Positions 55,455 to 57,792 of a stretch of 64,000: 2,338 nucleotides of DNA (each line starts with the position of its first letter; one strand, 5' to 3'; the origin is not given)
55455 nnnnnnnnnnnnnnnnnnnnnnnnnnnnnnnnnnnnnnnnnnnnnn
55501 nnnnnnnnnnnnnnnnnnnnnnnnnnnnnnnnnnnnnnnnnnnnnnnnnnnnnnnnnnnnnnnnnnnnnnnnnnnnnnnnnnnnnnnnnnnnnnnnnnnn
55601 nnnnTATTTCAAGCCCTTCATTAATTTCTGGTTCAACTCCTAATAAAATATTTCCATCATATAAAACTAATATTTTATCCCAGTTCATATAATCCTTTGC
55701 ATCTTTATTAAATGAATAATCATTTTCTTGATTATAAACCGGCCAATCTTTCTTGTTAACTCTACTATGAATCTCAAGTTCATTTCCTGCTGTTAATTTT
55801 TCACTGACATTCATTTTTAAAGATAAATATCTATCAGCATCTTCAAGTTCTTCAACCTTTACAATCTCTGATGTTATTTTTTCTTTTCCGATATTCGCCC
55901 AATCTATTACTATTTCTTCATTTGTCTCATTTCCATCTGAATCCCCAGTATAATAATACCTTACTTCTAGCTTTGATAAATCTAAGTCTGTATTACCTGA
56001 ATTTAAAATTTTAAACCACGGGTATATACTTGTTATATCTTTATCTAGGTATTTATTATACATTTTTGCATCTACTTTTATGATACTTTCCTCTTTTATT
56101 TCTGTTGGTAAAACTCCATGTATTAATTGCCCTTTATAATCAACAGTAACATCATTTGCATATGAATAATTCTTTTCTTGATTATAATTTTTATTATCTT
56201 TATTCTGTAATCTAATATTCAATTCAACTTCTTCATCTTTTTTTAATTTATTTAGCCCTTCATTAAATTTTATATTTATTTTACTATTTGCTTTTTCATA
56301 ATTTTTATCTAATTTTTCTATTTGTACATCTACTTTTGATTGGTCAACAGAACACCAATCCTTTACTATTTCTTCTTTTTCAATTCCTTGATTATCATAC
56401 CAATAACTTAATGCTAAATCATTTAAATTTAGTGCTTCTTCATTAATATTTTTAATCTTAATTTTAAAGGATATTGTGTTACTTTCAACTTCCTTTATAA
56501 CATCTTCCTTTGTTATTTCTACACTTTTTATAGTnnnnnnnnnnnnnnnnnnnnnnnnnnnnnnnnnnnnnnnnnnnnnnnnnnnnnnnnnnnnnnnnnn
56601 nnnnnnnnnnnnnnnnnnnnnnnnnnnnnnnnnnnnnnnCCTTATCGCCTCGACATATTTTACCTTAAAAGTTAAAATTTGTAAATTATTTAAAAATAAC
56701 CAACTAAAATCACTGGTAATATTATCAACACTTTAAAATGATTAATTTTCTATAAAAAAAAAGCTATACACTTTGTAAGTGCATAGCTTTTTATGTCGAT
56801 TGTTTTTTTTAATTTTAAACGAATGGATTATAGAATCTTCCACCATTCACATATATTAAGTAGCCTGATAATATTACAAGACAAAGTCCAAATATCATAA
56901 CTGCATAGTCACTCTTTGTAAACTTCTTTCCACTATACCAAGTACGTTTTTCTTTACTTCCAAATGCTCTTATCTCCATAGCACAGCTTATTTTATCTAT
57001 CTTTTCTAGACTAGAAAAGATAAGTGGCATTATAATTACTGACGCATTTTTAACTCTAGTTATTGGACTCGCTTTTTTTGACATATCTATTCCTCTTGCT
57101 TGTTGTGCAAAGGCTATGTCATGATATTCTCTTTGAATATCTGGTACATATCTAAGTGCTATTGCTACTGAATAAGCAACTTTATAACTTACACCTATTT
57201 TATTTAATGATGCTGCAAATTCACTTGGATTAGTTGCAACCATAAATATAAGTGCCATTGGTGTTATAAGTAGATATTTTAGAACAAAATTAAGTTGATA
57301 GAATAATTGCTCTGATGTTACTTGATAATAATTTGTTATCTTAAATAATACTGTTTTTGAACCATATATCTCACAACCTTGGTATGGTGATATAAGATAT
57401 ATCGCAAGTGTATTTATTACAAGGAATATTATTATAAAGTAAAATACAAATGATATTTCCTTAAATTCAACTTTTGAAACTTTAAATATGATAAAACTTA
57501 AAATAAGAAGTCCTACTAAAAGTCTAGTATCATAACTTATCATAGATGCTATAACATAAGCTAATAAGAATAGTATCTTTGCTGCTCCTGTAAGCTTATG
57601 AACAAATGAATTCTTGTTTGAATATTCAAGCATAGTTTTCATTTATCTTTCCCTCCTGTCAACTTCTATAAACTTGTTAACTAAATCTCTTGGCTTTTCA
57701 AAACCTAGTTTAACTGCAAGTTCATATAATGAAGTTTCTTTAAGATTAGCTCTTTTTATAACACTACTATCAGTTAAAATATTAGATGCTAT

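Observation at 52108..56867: About 4.7-kb insertion bounded by 55-bp direct repeats carries a 1223-aa CBM3-TSP3-VWA-lipase secreted protein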

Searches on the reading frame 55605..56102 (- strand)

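Call 60: search_protein_families(library=pfam, proteins=[window:55605-56102:-], max_evalue=1)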
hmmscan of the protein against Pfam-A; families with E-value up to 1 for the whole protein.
window:55605-56102:- (166 aa): 2 families
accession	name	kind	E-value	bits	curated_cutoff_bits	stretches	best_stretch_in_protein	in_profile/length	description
PF00942.24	CBM_3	-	1.2e-14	54.9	22.4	1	22-93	11-81/83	Cellulose binding domain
PF00932.25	LTD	-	0.11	13.4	34.3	1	28-124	23-74/109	Lamin Tail Domain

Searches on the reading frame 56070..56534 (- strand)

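Call 60: search_protein_families(library=pfam, proteins=[window:56070-56534:-], max_evalue=1)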
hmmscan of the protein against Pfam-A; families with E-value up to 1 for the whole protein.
window:56070-56534:- (155 aa): 7 families
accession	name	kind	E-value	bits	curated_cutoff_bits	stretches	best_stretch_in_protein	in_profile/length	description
PF00942.24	CBM_3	-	1.5e-09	38.6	22.4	1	16-83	10-78/83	Cellulose binding domain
PF08404.15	Baculo_p74_N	-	0.024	14.2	25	1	18-89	216-287/300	Baculoviridae P74 N-terminal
PF04402.19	SIMPL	-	0.046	14.4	25.2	1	64-132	14-90/205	Protein of unknown function (DUF541)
PF07233.18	DUF1425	-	0.047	14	28.3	1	7-88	14-94/96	Protein of unknown function (DUF1425)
PF18664.7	CdiA_C_tRNase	-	0.13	13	26.5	1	69-116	52-96/116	CdiA C-terminal tRNase domain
PF13205.12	Big_5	-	0.15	13.2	23.6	1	81-139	20-75/105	Bacterial Ig-like domain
PF03072.19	DUF237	-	0.23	12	25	1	80-137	7-67/137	Domain of unknown function (DUF237)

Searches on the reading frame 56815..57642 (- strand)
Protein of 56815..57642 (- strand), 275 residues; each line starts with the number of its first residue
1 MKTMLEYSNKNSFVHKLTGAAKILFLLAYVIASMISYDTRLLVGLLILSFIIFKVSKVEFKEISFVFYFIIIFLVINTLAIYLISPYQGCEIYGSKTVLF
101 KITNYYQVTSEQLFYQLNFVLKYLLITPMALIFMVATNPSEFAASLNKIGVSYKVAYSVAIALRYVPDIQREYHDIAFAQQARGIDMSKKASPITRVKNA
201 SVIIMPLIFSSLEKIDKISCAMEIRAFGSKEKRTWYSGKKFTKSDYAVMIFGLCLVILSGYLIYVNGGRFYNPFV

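Call 6: search_protein_families(library=pfam, proteins=[window:56815-57642:-], max_evalue=0.01)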
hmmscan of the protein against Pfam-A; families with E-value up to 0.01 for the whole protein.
window:56815-57642:- (275 aa): 1 family
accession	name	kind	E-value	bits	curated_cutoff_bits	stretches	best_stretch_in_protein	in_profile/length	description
PF02361.21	CbiQ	-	2.7e-26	93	25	1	11-232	2-212/216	Cobalt transport protein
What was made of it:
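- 56815..57642 (-): Intact ecfT (T component). Its last 53 nt plus stop context form repeat copy B. Pfam CbiQ 2.7e-26 (call 6).
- Checked: Copy B is the true 3' end of an intact 275-aa CbiQ/EcfT gene (56815-57642, minus strand; Pfam CbiQ 2.7e-26, call 6).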

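Call 8: find_encoding_contigs(protein=window:56815-57642:-, flank=10000, max_places=10)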
Protein window:56815-57642:- (275 aa): no gene with exactly this product is on record in the collection.

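Call 9: search_protein_families(library=ncbifam, proteins=[window:56815-57642:-], max_evalue=0.01)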
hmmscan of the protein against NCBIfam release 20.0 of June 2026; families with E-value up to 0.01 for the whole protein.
window:56815-57642:- (275 aa): 1 family
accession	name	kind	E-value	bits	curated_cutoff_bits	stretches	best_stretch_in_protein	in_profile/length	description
TIGR02454.1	ECF_T_CbiQ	equivalog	4.1e-19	69.2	111.8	1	19-225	3-200/200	cobalt ECF transporter T component CbiQ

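Call 17: find_related_loci(query=window:56815-57642:-, collection=genome_contigs, flank=10000)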
Query window:56815-57642:- (275 aa) in genome_contigs; peptide patterns used: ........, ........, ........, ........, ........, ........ (x = any residue, [..] = any of these).
445 stretches matched a pattern; 74 encode a relative of the query (tblastn E <= 1e-3); 74 distinct loci.
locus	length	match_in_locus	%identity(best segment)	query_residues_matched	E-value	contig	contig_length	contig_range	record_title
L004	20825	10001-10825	95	1-275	2e-177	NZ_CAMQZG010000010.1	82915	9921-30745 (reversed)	MAG: uncultured Clostridium sp. isolate ERR2856173_bin.4_metaWRAP_v1.3_MAG ERZ4749917.21, whole genome shotgun sequence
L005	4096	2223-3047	92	1-275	1e-177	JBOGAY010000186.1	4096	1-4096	MAG: Sarcina sp. isolate WFFMC_MAG_436 k139_78219_flag=0_multi=5.7094_len=4096, whole genome shotgun sequence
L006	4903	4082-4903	81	1-274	6e-149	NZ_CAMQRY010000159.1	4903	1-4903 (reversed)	MAG: uncultured Clostridium sp. isolate ERR3140039_bin.2_metaWRAP_v1.3_MAG ERZ4740277.578, whole genome shotgun sequence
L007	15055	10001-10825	61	1-275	3e-113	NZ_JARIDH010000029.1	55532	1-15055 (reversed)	MAG: Clostridium sp. isolate cluster2_bin.58 k127_202439, whole genome shotgun sequence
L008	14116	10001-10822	60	1-274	2e-112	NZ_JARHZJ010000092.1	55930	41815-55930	MAG: Clostridium sp. isolate cluster1_bin.43 k127_15303, whole genome shotgun sequence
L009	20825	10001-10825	60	1-275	8e-112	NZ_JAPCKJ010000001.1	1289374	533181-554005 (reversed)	Clostridium sp. LIBA-8841 1, whole genome shotgun sequence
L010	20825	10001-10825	59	1-275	2e-111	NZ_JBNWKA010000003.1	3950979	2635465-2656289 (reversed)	Clostridium sp. B9 contig_1, whole genome shotgun sequence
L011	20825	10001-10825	58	1-275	5e-110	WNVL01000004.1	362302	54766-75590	Clostridium perfringens strain v20 contig00004, whole genome shotgun sequence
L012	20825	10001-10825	54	1-275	2e-99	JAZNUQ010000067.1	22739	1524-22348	MAG: Candidatus Limivicinus sp. isolate T1900044796_TS20190262.MAGScoT_cleanbin_000035 SGB_2682_k141_1697268, whole geno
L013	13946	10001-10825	53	1-275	2e-99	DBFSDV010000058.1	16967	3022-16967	MAG TPA_asm: Candidatus Limivicinus sp. isolate MAG4285 contig58, whole genome shotgun sequence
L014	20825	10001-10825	53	1-275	2e-99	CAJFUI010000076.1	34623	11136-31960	uncultured Oscillospiraceae bacterium isolate Coassembly_mag_340 genome assembly, contig: MAGpy_11413_min2k_bin_340_fak8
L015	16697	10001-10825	53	1-275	8e-99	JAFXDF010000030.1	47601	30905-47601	MAG: Clostridia bacterium isolate RGIG6309 Sheep_Rectum-3__c231983, whole genome shotgun sequence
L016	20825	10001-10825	54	1-275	7e-99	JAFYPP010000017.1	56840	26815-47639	MAG: Clostridia bacterium isolate RGIG7306 Water_buffalos_Cecum-4__c115684, whole genome shotgun sequence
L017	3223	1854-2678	54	1-275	2e-100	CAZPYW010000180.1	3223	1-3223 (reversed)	MAG TPA_asm: uncultured Oscillospiraceae bacterium isolate SRP313737_co1_348 genome assembly, contig: NODE_37223_length_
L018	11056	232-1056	53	1-275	8e-99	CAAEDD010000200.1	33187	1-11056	MAG TPA_asm: uncultured Oscillospiraceae bacterium, isolate HGM12977, WGS project CAAEDD010000000 data, contig: ERS39649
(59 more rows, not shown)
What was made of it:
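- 56815..57642 (-): 95% aa identity to L004 EcfT (call 17)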
